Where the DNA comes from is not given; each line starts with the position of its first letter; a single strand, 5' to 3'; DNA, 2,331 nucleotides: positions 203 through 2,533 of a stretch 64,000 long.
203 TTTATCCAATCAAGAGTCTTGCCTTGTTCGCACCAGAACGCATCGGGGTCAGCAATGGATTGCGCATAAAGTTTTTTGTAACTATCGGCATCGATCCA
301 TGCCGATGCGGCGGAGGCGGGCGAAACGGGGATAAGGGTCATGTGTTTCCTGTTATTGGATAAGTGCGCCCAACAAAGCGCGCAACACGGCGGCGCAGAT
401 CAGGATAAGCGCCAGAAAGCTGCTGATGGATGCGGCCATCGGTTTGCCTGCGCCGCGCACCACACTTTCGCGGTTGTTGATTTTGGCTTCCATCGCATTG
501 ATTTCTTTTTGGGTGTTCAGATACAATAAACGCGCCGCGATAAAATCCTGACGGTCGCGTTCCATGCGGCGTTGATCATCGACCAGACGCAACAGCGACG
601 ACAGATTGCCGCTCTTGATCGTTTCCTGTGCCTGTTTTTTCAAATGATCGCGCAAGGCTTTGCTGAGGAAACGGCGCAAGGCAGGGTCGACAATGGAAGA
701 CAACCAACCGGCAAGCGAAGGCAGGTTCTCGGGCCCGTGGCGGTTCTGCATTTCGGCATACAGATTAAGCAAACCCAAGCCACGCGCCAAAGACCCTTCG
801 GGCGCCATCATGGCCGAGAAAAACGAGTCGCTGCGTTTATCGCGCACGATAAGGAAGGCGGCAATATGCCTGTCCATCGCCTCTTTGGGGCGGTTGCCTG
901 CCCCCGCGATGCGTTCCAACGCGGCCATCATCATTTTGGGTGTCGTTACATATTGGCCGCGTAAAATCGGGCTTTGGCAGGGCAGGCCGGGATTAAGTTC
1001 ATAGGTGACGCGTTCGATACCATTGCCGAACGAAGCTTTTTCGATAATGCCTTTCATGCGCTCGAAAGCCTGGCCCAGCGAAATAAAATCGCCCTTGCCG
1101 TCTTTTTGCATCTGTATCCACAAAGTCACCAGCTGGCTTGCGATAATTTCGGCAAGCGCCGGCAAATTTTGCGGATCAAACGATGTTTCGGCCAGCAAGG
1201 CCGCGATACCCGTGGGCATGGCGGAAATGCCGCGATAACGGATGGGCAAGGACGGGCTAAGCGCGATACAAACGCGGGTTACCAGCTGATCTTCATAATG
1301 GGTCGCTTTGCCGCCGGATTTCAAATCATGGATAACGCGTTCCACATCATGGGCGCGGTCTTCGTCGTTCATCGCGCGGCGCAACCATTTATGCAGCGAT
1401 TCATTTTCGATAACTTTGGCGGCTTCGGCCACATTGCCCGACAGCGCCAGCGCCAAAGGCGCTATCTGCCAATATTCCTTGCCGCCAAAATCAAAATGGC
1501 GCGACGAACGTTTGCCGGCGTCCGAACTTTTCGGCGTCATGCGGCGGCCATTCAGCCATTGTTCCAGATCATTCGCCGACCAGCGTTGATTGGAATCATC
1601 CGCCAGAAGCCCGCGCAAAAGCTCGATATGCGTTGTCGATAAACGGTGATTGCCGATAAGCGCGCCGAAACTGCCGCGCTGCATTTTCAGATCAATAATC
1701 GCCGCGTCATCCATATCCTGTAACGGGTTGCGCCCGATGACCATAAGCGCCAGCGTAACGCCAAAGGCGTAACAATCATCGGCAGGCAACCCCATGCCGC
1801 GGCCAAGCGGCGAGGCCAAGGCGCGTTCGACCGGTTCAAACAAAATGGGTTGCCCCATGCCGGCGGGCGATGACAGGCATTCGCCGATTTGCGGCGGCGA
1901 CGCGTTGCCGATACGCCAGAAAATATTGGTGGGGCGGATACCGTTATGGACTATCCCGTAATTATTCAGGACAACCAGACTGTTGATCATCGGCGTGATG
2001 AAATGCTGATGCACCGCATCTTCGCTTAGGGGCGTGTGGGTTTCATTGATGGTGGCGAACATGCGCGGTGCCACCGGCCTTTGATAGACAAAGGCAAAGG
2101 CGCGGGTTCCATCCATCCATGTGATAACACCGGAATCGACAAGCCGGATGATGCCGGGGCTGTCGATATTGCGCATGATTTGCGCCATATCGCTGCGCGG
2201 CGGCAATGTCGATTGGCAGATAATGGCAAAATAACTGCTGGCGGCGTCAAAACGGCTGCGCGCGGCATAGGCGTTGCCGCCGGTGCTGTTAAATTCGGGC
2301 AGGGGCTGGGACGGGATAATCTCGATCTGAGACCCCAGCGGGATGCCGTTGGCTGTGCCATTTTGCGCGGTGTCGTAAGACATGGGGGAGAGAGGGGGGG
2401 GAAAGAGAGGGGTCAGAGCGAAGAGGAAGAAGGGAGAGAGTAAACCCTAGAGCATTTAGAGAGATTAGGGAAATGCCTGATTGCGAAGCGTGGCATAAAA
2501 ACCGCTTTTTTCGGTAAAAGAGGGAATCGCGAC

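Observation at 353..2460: Membrane-anchored pseudokinase next to acs, with a C-rich non-SD leader and a G8/C8 homopolymer 11 nt from the start codon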

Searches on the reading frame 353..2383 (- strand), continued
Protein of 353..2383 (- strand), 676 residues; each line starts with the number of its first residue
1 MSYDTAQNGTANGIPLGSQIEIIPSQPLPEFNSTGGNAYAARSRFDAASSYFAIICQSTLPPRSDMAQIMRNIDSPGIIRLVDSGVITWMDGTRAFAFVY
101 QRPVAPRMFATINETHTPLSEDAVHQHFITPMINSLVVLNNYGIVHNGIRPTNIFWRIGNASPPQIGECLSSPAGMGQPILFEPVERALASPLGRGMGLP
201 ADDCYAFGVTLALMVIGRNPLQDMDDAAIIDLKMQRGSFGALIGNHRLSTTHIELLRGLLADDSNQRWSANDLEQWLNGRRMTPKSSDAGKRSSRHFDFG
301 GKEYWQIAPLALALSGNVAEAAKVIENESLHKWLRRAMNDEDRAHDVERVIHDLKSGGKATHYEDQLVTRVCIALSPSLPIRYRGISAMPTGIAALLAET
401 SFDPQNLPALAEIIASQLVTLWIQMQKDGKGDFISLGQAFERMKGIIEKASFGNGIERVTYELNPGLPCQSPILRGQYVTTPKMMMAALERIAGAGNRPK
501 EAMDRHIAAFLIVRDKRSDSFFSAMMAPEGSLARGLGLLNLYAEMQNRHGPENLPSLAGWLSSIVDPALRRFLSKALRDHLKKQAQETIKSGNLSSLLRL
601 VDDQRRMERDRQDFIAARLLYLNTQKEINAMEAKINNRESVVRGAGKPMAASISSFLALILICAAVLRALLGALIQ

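Call 28: search_protein_families(library=pfam, proteins=[L045:944-2209:+, L045:2274-3569:+, L045:5995-6489:+, L045:6589-7632:+, L045:7727-8551:+, L045:30-905:+], max_evalue=0.001)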
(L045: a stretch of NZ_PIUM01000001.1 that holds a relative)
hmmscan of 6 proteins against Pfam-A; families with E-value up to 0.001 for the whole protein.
L045:944-2209:+ (421 aa): 1 family
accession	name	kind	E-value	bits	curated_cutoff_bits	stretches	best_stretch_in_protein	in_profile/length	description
PF13393.11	tRNA-synt_His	-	1e-79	268.5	25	1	61-349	1-301/308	Histidyl-tRNA synthetase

L045:2274-3569:+ (431 aa): 1 family
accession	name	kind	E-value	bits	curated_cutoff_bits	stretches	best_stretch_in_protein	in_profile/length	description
PF00709.27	Adenylsucc_synt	-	1.2e-173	578.1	27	1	7-423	1-416/416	Adenylosuccinate synthetase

L045:5995-6489:+ (164 aa): 0 families

L045:6589-7632:+ (347 aa): 0 families

L045:7727-8551:+ (274 aa): 0 families

L045:30-905:+ (291 aa): 3 families
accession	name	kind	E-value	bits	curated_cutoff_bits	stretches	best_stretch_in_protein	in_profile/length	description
PF19304.4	PGDH_inter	-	2.2e-46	157.3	27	1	89-207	1-119/119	D-3-phosphoglycerate dehydrogenase intervening domain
PF02826.25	2-Hacid_dh_C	-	5.4e-11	42.6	25.1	1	2-46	133-178/178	D-isomer specific 2-hydroxyacid dehydrogenase, NAD binding domain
PF01842.31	ACT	-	4.4e-09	36.4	27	1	219-281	2-65/66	ACT domain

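Call 56: search_protein_representatives(protein=window:356-2383:-)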
Query: 676 residues. Proteins with E-value up to 0.001 (for the whole library): 2106; up to 1e-10: 1324; up to 1e-30: 921. The best 150 are listed.
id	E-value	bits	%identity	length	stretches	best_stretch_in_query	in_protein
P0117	2.3e-246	835.6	54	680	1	12-670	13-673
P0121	9.4e-194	661.8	43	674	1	7-667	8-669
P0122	6.8e-178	609.4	43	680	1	11-663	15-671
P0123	5.8e-160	550.2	41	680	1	14-663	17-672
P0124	2.8e-159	547.9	40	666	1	12-666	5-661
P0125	9.0e-154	529.7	37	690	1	13-668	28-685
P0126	1.4e-153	529.0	38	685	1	4-672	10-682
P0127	2.2e-150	518.5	36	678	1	16-672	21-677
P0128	8.1e-150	516.6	38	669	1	13-664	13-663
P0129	9.5e-150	516.4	38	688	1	14-673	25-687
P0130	1.9e-147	508.8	59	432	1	41-419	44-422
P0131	5.7e-143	494.0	38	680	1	8-670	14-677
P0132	1.0e-139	483.3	38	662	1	16-673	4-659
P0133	4.3e-139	481.2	37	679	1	9-663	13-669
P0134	4.1e-138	478.0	37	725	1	13-667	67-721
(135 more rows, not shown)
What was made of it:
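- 353..2383 (-): CDS of the 676-aa tail-anchored pseudokinase (stop codon 353-355). 921 representative clusters at E<=1e-30 (call 56).
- Family size is 921 clusters at E<=1e-30, almost all full length (call 56).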

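Call 61: search_protein_families(library=pfam, proteins=[L014:6049-6576:+, L025:6027-6539:+, L014:9209-10024:-, L020:8825-9856:-], max_evalue=0.01)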
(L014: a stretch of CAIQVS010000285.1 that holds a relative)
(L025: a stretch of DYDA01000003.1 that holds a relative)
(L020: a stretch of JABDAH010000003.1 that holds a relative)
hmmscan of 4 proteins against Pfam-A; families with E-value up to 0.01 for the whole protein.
L014:6049-6576:+ (175 aa): 0 families

L025:6027-6539:+ (170 aa): 0 families

L014:9209-10024:- (271 aa): 4 families
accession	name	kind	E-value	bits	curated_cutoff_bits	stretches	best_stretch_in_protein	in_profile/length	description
PF04542.20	Sigma70_r2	-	6.1e-21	74.4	24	1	26-91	1-66/71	Sigma-70 region 2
PF04545.22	Sigma70_r4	-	7.7e-16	57.8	24.1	1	205-256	1-50/50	Sigma-70, region 4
PF02271.21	UCR_14kD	-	0.00045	20.6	27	1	35-70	14-49/100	Ubiquinol-cytochrome C reductase complex 14kD subunit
PF21476.4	PF0610-like_N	-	0.0023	18.6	33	0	221-243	9-31/50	PF0610-like, N-terminal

L020:8825-9856:- (343 aa): 2 families
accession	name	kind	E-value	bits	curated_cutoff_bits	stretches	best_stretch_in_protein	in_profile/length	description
PF00849.27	PseudoU_synth_2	-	1.2e-33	116.9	26.8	1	115-270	1-151/152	RNA pseudouridylate synthase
PF01479.30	S4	-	2.7e-06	27.5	22.8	1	52-86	12-46/48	S4 domain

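Call 63: list_cluster_members(proteins=[P0001])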
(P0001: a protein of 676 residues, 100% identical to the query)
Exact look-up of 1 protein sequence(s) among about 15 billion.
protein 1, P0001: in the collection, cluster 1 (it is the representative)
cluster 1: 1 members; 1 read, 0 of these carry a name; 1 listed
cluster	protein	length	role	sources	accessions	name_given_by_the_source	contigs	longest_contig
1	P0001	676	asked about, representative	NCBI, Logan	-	-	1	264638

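Call 76: search_solved_structures(query=A2, max_evalue=0.01, show_alignments=1)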
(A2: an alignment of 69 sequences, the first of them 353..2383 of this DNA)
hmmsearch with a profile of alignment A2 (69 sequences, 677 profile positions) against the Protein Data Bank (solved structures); distinct sequences matched with E-value up to 0.01: 40.
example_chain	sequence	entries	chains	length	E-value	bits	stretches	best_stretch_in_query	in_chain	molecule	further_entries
5yks_A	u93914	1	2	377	1.1e-06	30.5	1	66-236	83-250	SNF-related serine/threonine-protein kinase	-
3q5i_A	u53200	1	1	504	4.1e-06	28.5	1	66-273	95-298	Protein kinase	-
6qp5_A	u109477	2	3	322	6.7e-06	27.8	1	46-308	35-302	Calcium/calmodulin-dependent protein kinase type 1D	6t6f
2jc6_A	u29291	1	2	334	7.3e-06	27.7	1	46-308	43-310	CALCIUM/CALMODULIN-DEPENDENT PROTEIN KINASE TYPE 1D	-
6t28_AAA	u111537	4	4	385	1.1e-05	27.1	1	46-308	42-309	Calcium/calmodulin-dependent protein kinase type 1D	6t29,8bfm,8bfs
3is5_A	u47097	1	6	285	2.1e-05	26.2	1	67-274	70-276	Calcium-dependent protein kinase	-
9ruk_A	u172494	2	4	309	3.7e-05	25.4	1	68-230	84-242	Serine/threonine-protein kinase StkP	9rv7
9ruj_A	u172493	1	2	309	3.9e-05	25.3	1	68-230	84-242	Serine/threonine-protein kinase StkP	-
3lij_A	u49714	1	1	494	0.00016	23.3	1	64-273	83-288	Calcium/calmodulin dependent protein kinase with a kinase domain and 4 calmodulin like EF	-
7up4_A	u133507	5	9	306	0.0002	23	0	195-274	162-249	Ribosomal protein S6 kinase alpha-5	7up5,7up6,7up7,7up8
1tki_A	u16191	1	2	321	0.00023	22.8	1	96-274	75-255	TITIN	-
2wtk_C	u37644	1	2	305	0.00023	22.8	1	67-278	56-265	SERINE/THREONINE-PROTEIN KINASE 11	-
4jnw_A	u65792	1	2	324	0.00023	22.8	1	95-274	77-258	Titin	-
5uy6_A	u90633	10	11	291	0.00054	21.5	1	66-226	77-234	Calcium/calmodulin-dependent protein kinase kinase 2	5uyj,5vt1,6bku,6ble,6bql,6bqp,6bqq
2zv2_A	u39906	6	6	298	0.00057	21.5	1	66-226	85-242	Calcium/calmodulin-dependent protein kinase kinase 2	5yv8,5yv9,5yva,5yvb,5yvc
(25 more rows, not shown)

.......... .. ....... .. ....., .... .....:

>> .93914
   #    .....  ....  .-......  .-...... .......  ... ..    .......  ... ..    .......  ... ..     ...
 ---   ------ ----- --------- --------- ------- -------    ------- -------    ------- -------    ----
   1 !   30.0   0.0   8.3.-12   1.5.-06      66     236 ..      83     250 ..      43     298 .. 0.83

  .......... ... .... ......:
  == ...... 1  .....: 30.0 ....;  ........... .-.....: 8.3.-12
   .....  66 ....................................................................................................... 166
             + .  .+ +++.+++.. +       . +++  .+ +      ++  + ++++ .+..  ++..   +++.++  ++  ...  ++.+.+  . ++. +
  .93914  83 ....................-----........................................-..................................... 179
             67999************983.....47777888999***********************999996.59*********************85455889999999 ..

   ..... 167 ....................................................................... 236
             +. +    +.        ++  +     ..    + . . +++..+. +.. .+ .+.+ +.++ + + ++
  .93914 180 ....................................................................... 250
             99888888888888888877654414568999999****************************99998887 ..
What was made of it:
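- On Protein kinase-like (Hanks-type) fold: Profile hits to kinases at E 1e-6 (call 76).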

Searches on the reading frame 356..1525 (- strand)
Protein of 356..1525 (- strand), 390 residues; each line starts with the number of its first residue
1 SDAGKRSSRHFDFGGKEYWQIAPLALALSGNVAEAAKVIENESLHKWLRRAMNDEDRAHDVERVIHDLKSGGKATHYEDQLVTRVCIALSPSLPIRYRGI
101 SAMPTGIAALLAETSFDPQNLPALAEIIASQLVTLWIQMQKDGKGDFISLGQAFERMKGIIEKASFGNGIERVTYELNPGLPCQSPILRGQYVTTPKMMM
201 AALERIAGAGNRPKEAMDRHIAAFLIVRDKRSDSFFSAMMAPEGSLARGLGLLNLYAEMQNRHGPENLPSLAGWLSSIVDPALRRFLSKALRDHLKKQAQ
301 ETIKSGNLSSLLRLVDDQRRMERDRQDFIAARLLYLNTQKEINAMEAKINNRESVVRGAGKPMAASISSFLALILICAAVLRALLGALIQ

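Call 37: predict_structure(alignment_id=A3)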
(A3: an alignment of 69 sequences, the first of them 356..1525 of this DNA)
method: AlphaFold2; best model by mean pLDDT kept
length: 390 residues; sequences in the alignment: 69
mean_pLDDT: 89.6   pTM: 0.75
mean pLDDT of the five models: 89.6, 88.6, 88.4, 86.8, 84.6
residues with pLDDT >= 90: 277; 70-90: 94; 50-70: 13; < 50: 6
segments of 3 or more residues with pLDDT < 50: 1-6
pLDDT, mean of each block of 10 residues (from residue 1): 54 92 94 95 93 93 94 87 96 92 86 86 93 93 82 93 90 93 91 93 93 90 95 91 92 95 93 93 92 95 95 91 92 94 90 71 70 88 83
secondary structure, 60 per line:
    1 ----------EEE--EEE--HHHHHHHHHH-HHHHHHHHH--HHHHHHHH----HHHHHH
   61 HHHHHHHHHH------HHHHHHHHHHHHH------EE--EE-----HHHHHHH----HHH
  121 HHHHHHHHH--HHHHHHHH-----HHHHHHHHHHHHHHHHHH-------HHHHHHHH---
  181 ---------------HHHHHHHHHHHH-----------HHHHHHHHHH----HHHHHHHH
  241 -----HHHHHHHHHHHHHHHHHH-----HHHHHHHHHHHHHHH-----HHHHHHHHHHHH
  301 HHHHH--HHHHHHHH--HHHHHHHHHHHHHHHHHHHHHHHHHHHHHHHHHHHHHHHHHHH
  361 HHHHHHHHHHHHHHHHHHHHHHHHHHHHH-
elements in order: E11-13 E16-18 H21-30 H32-40 H43-50 H55-70 H77-89 H107-113 H118-129 H132-139 H145-162 H170-177 H196-207 H219-228 H233-240 H246-263 H269-283 H289-305 H308-315 H318-389

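Call 68: fold_search(model_id=the predicted structure, library=pdb)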
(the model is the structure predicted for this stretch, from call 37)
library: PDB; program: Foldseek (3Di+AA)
matches with E <= 10: 79; with E <= 0.001: 0
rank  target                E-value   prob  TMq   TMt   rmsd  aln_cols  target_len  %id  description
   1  5mzj                  6.1e-01  0.10  0.13  0.13  26.5       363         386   14  Crystal structure of stabilized A2A adenosine receptor A2AR-StaR2-bRIL in complex with theophylline at 2.0A resolution (released 2017-07-26)
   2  7xy7_R                9.4e-01  0.04  0.08  0.11  25.3       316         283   14  Adenosine receptor bound to a non-selective agonist in complex with a G protein obtained by cryo-EM (released 2023-05-03)
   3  5jtb                  1.2e+00  0.10  0.14  0.14  25.0       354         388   11  Crystal structure of the chimeric protein of A2aAR-BRIL with bound iodide ions (released 2017-05-31)
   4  5mzp                  1.2e+00  0.06  0.11  0.11  25.5       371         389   12  Crystal structure of stabilized A2A adenosine receptor A2AR-StaR2-bRIL in complex with caffeine at 2.1A resolution (released 2017-07-26)
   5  5n2r                  1.3e+00  0.08  0.13  0.14  26.0       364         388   14  Crystal structure of stabilized A2A adenosine receptor A2AR-StaR2-bRIL in complex with PSB36 at 2.8A resolution (released 2017-07-26)
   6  7px4                  1.3e+00  0.08  0.14  0.14  24.8       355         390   12  Crystal structure of the adenosine A2A receptor (A2A-PSB1-bRIL) in complex with preladenant conjugate PSB-2113 (released 2022-03-02)
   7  9h2x                  1.5e+00  0.08  0.14  0.14  25.4       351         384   13  Crystal structure of stabilized A2A adenosine receptor A2AR-StaR2-bRIL in complex with compound 7, a novel nanomolar A2A (released 2025-06-18)
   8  8rvw                  1.5e+00  0.08  0.14  0.14  25.7       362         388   12  Dark structure of the human adenosine A2A receptor bound to synthetic photoswitch "StilSwitch3" determined by serial syn (released 2025-01-08)
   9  9ehs_R                1.9e+00  0.06  0.13  0.13  25.2       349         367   12  Structure of a human adenosine A3 receptor complex bound to the covalent antagonist LUF7602 (released 2025-08-20)
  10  6zdr                  2.0e+00  0.06  0.13  0.14  26.3       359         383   14  Crystal structure of stabilized A2A adenosine receptor A2AR-StaR2-bRIL in complex with Chromone 4d (released 2020-09-16)
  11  5om4                  2.0e+00  0.06  0.13  0.13  26.2       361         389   13  Structure of the A2A-StaR2-bRIL562-Compound 4e complex at 1.86A obtained from in meso soaking experiments (24 hour soak) (released 2018-01-17)
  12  5iu4                  2.2e+00  0.06  0.13  0.13  25.3       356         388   13  Crystal structure of stabilized A2A adenosine receptor A2AR-StaR2-bRIL in complex with ZM241385 at 1.7A resolution (released 2016-06-29)
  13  5iua                  2.2e+00  0.06  0.14  0.14  24.8       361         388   12  Crystal structure of stabilized A2A adenosine receptor A2AR-StaR2-bRIL in complex with compound 12b at 2.2A resolution (released 2016-06-29)
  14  9rku_A1               2.2e+00  0.05  0.10  0.10  17.2       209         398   12  Agrobacterium phage 7-7-1 baseplate (released 2025-12-10)
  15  6r6h_D                2.3e+00  0.09  0.16  0.15  16.1       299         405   14  Structural basis of Cullin-2 RING E3 ligase regulation by the COP9 signalosome (released 2019-08-28)
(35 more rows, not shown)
